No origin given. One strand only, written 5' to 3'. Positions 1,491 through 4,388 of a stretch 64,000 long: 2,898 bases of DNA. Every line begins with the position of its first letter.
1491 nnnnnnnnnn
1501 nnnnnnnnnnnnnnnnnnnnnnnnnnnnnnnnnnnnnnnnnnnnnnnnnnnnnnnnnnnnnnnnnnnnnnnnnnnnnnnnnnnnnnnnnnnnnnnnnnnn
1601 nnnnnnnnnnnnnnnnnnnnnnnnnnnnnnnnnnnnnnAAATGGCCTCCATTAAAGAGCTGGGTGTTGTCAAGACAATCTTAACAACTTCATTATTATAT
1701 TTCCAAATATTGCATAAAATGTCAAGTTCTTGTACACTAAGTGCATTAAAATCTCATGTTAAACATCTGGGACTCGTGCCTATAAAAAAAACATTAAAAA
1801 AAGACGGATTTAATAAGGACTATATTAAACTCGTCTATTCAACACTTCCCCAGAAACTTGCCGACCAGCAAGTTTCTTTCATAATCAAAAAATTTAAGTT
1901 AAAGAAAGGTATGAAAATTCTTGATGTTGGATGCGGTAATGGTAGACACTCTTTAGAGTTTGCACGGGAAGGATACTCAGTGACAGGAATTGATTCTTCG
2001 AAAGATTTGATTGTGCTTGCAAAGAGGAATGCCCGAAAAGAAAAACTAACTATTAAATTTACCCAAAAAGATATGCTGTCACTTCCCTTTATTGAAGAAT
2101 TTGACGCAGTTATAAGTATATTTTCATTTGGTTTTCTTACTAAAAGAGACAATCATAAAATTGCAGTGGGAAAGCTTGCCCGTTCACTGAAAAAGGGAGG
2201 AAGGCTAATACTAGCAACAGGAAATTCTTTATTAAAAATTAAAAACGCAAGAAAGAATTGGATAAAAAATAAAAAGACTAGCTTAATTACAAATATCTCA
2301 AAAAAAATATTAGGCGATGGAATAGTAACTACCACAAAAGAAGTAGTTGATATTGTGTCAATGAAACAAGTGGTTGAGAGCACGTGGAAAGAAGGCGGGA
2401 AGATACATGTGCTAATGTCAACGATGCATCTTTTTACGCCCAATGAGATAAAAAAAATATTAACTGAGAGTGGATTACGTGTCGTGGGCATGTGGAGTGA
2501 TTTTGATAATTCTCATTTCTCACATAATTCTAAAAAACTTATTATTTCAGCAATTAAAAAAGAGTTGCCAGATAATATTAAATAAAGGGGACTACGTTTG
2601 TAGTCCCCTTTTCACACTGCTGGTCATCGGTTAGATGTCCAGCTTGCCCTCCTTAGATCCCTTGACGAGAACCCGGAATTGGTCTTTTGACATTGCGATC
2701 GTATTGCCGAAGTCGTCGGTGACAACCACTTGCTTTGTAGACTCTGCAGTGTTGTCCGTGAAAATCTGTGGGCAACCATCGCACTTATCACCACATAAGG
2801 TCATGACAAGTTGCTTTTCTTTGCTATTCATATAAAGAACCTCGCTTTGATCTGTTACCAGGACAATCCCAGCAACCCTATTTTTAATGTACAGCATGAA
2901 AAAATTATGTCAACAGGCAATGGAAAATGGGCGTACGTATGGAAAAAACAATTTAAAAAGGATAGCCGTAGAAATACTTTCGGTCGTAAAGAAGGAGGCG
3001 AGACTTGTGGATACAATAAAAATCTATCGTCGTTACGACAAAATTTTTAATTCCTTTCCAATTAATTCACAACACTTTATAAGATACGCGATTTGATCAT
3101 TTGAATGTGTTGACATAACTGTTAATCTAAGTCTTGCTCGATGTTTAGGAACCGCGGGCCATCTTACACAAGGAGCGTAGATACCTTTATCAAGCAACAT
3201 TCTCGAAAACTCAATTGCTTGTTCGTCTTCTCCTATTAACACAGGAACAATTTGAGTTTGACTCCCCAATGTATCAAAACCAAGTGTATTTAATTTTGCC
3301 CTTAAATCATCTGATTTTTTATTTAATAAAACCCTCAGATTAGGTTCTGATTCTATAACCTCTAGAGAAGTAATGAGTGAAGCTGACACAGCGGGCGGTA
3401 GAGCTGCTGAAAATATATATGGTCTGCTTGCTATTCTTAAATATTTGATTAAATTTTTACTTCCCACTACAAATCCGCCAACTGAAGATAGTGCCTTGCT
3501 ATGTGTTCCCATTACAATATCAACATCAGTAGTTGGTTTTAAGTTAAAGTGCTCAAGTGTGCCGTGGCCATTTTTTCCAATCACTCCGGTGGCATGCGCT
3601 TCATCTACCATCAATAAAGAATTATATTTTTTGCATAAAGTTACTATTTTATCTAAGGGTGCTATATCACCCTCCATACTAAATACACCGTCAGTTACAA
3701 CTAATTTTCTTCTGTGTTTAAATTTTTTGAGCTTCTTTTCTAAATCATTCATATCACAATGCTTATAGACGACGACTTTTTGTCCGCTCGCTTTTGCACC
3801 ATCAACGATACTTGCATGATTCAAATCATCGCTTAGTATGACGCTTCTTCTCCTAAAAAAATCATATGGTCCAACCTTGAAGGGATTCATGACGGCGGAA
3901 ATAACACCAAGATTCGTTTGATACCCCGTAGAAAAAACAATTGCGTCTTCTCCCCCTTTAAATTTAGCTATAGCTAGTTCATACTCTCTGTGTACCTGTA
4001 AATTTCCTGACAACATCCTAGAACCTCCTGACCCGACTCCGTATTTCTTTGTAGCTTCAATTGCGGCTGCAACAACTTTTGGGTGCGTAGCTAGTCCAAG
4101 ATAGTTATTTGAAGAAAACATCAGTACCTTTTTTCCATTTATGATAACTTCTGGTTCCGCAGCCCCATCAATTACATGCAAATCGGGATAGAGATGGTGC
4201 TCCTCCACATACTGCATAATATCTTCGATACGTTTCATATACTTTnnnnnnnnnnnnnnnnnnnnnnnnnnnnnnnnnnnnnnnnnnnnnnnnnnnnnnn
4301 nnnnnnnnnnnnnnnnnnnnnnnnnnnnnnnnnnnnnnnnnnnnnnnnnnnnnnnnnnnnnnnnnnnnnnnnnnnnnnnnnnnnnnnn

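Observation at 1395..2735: Methyltransferase gene bracketed by 157-bp direct repeats (1 mismatch) that each contain a terminator and the 3' end of a small Cys-motif gene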

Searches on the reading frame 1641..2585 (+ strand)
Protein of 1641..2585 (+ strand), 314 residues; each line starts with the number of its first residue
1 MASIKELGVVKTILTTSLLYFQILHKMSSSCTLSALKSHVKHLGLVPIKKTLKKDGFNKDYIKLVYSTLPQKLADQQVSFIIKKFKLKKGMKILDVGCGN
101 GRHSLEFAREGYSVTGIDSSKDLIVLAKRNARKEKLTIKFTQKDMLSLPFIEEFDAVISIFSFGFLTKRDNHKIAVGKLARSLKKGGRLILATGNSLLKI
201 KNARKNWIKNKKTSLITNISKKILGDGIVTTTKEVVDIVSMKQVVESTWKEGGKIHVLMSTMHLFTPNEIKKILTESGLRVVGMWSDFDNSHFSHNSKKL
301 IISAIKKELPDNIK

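Call 6: search_protein_families(library=pfam, proteins=[window:1716-2585:+], max_evalue=1)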
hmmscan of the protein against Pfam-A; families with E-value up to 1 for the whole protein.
window:1716-2585:+ (289 aa): 30 families (the best 25 are shown)
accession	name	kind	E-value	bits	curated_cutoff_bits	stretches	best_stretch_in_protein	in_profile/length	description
PF13649.12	Methyltransf_25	-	7.6e-23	81.5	27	1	68-162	1-97/97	Methyltransferase domain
PF13847.12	Methyltransf_31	-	7.8e-21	74.7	27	1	63-181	2-124/145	Methyltransferase domain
PF08241.18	Methyltransf_11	-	4.2e-20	72.6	21.2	1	69-166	1-95/95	Methyltransferase domain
PF02353.26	CMAS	-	1e-13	51.7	27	1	51-216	49-207/273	Mycolic acid cyclopropane synthetase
PF13489.12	Methyltransf_23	-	2.9e-13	50.3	27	1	54-257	14-162/164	Methyltransferase domain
PF03848.20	TehB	-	5.4e-13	49.2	20.4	1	56-166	22-133/193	Tellurite resistance protein TehB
PF08242.18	Methyltransf_12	-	4.8e-12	46.9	30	1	69-164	1-98/98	Methyltransferase domain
PF05175.20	MTS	-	5.8e-10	39.5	23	1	49-177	16-148/170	Methyltransferase small domain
PF01209.24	Ubie_methyltran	-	3.6e-09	36.8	20.1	1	54-166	37-151/233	ubiE/COQ5 methyltransferase family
PF08003.17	Methyltransf_9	-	4.4e-08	32.9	23.8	1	63-168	114-219/315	Protein of unknown function (DUF1698)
PF01135.25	PCMT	-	1.5e-07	31.8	20.3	1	53-111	62-123/210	Protein-L-isoaspartate(D-aspartate) O-methyltransferase (PCMT)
PF09445.16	Methyltransf_15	-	0.00011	22.3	22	1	67-109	3-45/165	RNA cap guanine-N2 methyltransferase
PF01739.24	CheR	-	0.0002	21.3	27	1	109-180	116-187/195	CheR methyltransferase, SAM binding domain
PF01234.23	NNMT_PNMT_TEMT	-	0.00024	20.9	25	1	106-168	135-199/261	NNMT/PNMT/TEMT family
PF00398.26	RrnaAD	-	0.00083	19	24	1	55-129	21-94/263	Ribosomal RNA adenine dimethylase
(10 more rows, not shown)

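Call 45: find_encoding_contigs(protein=window:1641-2585:+, flank=3000)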
Protein window:1641-2585:+ (314 aa): 1 contig read that carries it; 1 place shown.
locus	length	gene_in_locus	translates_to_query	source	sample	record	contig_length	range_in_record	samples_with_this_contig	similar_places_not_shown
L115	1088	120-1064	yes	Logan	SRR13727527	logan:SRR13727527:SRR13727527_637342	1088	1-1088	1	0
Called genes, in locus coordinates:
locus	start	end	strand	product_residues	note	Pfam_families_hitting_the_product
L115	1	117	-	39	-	?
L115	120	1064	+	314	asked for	PF01209:Ubie_methyltran, PF03848:TehB, PF02353:CMAS, PF05175:MTS, PF13489:Methyltransf_23, PF08003:Methyltransf_9, PF13847:Methyltransf_31, PF08241:Methyltransf_11, +3 more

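Call 46: search_protein_families(library=ncbifam, proteins=[window:1716-2585:+], max_evalue=0.01)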
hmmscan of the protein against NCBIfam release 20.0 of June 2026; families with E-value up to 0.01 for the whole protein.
window:1716-2585:+ (289 aa): 72 families (the best 25 are shown)
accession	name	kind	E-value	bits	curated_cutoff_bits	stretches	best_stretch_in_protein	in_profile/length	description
NF043040.1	corrin_prot_MT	hypoth_equivalog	8.1e-19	67.9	180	1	57-167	35-148/216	corrinoid protein-associated methyltransferase CpaM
NF041820.1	daptide_MTase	equivalog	8.6e-19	68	175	1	53-257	26-225/243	daptide-type RiPP biosynthesis methyltransferase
TIGR02021.1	BchM-ChlM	equivalog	2.5e-17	63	158.9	1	53-195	45-185/218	magnesium protoporphyrin IX methyltransferase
TIGR01983.1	UbiG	equivalog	1.1e-16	60.9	102.95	1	49-171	42-156/228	bifunctional 2-polyprenyl-6-hydroxyphenol methylase/3-demethylubiquinol 3-O-methyltransferase UbiG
NF051855.1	GlySarMtaseBact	equivalog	4.9e-15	55.9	350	1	49-271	38-246/259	glycine/sarcosine N-methyltransferase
NF008686.0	PRK11705.1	equivalog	1.4e-14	53.9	400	1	50-222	153-309/383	cyclopropane fatty acyl phospholipid synthase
NF008992.0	PRK12335.1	equivalog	1.5e-14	53.9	303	1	54-165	112-223/289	SAM-dependent methyltransferase TehB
TIGR01934.1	MenG_MenH_UbiE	subfamily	1e-13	51.2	158.35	1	56-166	31-141/223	ubiquinone/menaquinone biosynthesis methyltransferase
NF045667.1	MTase_DVU1556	equivalog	3.5e-13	49.5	155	1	57-167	15-120/213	DVU_1556 family methyltransferase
TIGR00477.1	tehB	equivalog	9e-13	48.1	219.5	1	56-162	65-170/238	tellurite resistance methyltransferase TehB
NF047649.1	MTase_UXPK_star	exception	2.3e-12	46.5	460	1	58-184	71-199/283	methyltransferase/UXPK-star double selenoprotein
NF008405.0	PRK11207.1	equivalog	3.2e-12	46.3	218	1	54-168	20-135/198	tellurite resistance methyltransferase TehB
TIGR04345.1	ovoA_Cterm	equivalog_domain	3.4e-12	46.4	170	1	46-110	23-87/242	putative 4-mercaptohistidine N1-methyltransferase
NF001244.0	PRK00216.1-5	equivalog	4.1e-12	45.9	216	1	57-165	41-152/236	bifunctional demethylmenaquinone methyltransferase/2-methoxy-6-polyprenyl-1,4-benzoquinol methylase UbiE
NF040703.1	cyclopro_CfaB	exception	5.5e-12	45.2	650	1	49-168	144-264/393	C17 cyclopropane fatty acid synthase CfaB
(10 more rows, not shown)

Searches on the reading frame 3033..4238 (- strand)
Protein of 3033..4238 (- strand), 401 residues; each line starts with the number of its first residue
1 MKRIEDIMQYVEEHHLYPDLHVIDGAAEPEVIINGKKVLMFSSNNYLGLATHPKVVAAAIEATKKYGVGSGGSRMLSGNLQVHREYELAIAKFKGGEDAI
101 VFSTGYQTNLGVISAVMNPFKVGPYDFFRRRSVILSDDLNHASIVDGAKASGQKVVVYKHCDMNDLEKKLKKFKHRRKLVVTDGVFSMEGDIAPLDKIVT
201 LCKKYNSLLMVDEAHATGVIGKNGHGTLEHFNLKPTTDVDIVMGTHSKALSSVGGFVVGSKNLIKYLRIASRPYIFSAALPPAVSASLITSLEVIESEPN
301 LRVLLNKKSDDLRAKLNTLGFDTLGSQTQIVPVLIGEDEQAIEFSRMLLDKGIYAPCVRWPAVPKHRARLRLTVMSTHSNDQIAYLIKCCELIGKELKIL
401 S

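Call 6: search_protein_families(library=pfam, proteins=[window:3033-4238:-], max_evalue=1)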
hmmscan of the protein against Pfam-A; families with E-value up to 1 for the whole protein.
window:3033-4238:- (401 aa): 8 families
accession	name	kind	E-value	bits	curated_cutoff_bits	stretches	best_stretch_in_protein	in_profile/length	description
PF00155.27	Aminotran_1_2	-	8.1e-69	233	19.7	1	37-388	2-359/361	Aminotransferase class I and II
PF00266.25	Aminotran_5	-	2.3e-06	27.3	21.5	1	55-218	15-181/371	Aminotransferase class-V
PF01053.26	Cys_Met_Meta_PP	-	6.3e-06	25.4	27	1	84-222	55-183/381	Cys/Met metabolism PLP-dependent enzyme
PF01212.27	Beta_elim_lyase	-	0.00016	21.6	27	1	87-266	38-218/288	Beta-eliminating lyase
PF00464.25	SHMT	-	0.00048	19.3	27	1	63-254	45-238/399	Serine hydroxymethyltransferase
PF02615.19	Ldh_2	-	0.012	15.1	38.8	1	22-71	58-107/333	Malate/L-lactate dehydrogenase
PF00202.27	Aminotran_3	-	0.014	14.5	30.5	1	195-319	213-329/403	Aminotransferase class-III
PF01041.23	DegT_DnrJ_EryC1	-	0.055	13.1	19.8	1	84-220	27-153/360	DegT/DnrJ/EryC1/StrS aminotransferase family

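Call 27: find_encoding_contigs(protein=window:3033-4238:-, flank=6000)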
Protein window:3033-4238:- (401 aa): 1 contig read that carries it; 1 place shown.
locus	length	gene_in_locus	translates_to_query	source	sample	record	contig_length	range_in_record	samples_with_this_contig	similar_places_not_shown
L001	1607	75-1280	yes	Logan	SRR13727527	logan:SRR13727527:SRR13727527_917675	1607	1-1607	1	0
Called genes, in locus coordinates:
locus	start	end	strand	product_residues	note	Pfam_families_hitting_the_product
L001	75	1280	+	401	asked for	PF00155:Aminotran_1_2, PF00266:Aminotran_5 (weak), PF01053:Cys_Met_Meta_PP (weak)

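Call 29: find_related_loci(query=window:3033-4238:-, collection=genome_contigs, flank=6000)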
Query window:3033-4238:- (401 aa) in genome_contigs; peptide patterns used: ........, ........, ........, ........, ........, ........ (x = any residue, [..] = any of these).
600 stretches matched a pattern (row limit reached: there are more); 587 encode a relative of the query (tblastn E <= 1e-3); the best 80 are kept; 80 distinct loci.
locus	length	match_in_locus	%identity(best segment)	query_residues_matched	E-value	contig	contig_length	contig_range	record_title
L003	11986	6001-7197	61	1-400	5e-157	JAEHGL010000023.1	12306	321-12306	Candidatus Komeilibacteria bacterium S5_K13 S5_K13__23, whole genome shotgun sequence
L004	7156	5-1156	48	4-400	7e-116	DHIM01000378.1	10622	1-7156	MAG TPA_asm: Clostridium sp. UBA4746 UBA4746_contig_17937, whole genome shotgun sequence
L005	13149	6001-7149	45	6-400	2e-109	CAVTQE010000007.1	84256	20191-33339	MAG: uncultured delta proteobacterium isolate MFD00709.bin.2.91 genome assembly, contig: contig_13289, whole genome shot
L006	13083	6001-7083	49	16-391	2e-106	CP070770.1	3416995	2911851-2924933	MAG: Deltaproteobacteria bacterium isolate bin23 chromosome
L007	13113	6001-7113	45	17-400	2e-102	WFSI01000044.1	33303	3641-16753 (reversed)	MAG: Aquificota bacterium isolate S016_37 k151_300592, whole genome shotgun sequence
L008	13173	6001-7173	43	1-399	2e-102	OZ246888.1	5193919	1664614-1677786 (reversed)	MAG: Candidatus Binatia bacterium isolate 6b508bb3-31ce-4f4f-8d88-ad7b0e8f6706 genome assembly, chromosome: 1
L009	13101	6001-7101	44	4-383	4e-102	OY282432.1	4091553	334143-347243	MAG: uncultured Candidatus Binatia bacterium isolate 81991fb1-66cf-4eb3-b653-309a223604dd genome assembly, chromosome: 1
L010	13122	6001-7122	44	11-396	6e-102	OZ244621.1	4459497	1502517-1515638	MAG: uncultured Candidatus Binatia bacterium isolate 8f9fbfc1-36b4-40f3-a05a-ee2ffc03c637 genome assembly, chromosome: 1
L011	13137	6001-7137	42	4-395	6e-101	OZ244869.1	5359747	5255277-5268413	MAG: uncultured Candidatus Binatia bacterium isolate 4a3a7036-e571-4a1a-a60d-b403d30aaf4e genome assembly, chromosome: 1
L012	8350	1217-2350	44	8-397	6e-101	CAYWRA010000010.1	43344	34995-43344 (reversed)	MAG TPA_asm: uncultured bacterium isolate binchicken_co261_19 genome assembly, contig: NODE_18_length_43344_cov_5.668830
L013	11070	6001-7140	42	8-400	2e-100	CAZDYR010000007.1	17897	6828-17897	MAG TPA_asm: uncultured Smithella sp. isolate binchicken_co269_128 genome assembly, contig: NODE_2874_length_17897_cov_7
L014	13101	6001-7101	44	4-383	1e-100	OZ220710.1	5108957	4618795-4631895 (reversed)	MAG: Thermodesulfobacteriota bacterium isolate dce1034a-8f23-488c-aa07-39e6c80a0035 genome assembly, chromosome: 1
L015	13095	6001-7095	46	11-383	3e-100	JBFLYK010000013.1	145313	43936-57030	MAG: Actinomycetota bacterium isolate MAG083 MAG083_13, whole genome shotgun sequence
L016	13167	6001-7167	42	1-400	3e-100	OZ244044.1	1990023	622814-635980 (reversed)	MAG: Thermodesulfobacteriota bacterium isolate 562d5969-4c6f-403f-ab6b-3350694af712 genome assembly, chromosome: 1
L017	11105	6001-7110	43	8-389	6e-100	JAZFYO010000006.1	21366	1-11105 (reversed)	MAG: Candidatus Binatia bacterium isolate MT5bin.32 MT5bin.32_6, whole genome shotgun sequence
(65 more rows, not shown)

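Call 46: search_protein_families(library=ncbifam, proteins=[window:3033-4238:-], max_evalue=0.01)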
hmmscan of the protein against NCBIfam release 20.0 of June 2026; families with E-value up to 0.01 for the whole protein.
window:3033-4238:- (401 aa): 27 families (the best 25 are shown)
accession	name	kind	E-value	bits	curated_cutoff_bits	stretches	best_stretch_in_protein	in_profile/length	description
TIGR00858.1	bioF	equivalog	2e-131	438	426.45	1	21-388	6-362/365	8-amino-7-oxononanoate synthase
TIGR01825.1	gly_Cac_T_rel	subfamily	1.5e-128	428.8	535.4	1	7-400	4-385/385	BioF/Kbl family PLP-dependent acyltransferase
NF005394.0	PRK06939.1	equivalog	3.1e-119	398.2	460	1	3-399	8-396/397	glycine C-acetyltransferase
NF047600.1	SerpalmtaseCFB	equivalog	8.7e-119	396.7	640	1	8-398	15-393/395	serine palmitoyltransferase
NF047599.1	SerpalmtaseBetaP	equivalog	9.5e-105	350.5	500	1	29-397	36-393/394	serine palmitoyltransferase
TIGR01822.1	2am3keto_CoA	equivalog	5.9e-99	331.6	493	1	8-400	9-393/393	glycine C-acetyltransferase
NF047603.1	SerpalmtaseAlphaP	equivalog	3.7e-87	292.6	670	1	30-397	39-396/399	serine palmitoyltransferase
TIGR01821.1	5aminolev_synth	equivalog_domain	4.2e-86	289.3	338.55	1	35-399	44-399/402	5-aminolevulinate synthase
NF005526.0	PRK07179.1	equivalog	5.1e-64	216.3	428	1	35-399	53-401/407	alpha-hydroxyketone-type quorum-sensing autoinducer synthase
NF005697.0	PRK07505.1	subfamily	1.6e-46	158.7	342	1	33-391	45-396/405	hypothetical protein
NF004608.1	PRK05937.1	equivalog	2.3e-32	112.2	399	1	41-361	7-317/366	8-amino-7-oxononanoate synthase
NF000586.1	PRK00011.1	subfamily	6.2e-09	35.1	335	1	34-335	15-309/404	serine hydroxymethyltransferase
NF002877.0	PRK03317.1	equivalog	1.8e-07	30.3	409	1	189-354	178-336/374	histidinol-phosphate transaminase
TIGR01885.1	Orn_aminotrans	equivalog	2.8e-05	23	378.4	1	147-319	159-326/402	ornithine--oxo-acid transaminase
TIGR01141.1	hisC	equivalog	0.00014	20.9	276.55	1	151-383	119-342/349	histidinol-phosphate transaminase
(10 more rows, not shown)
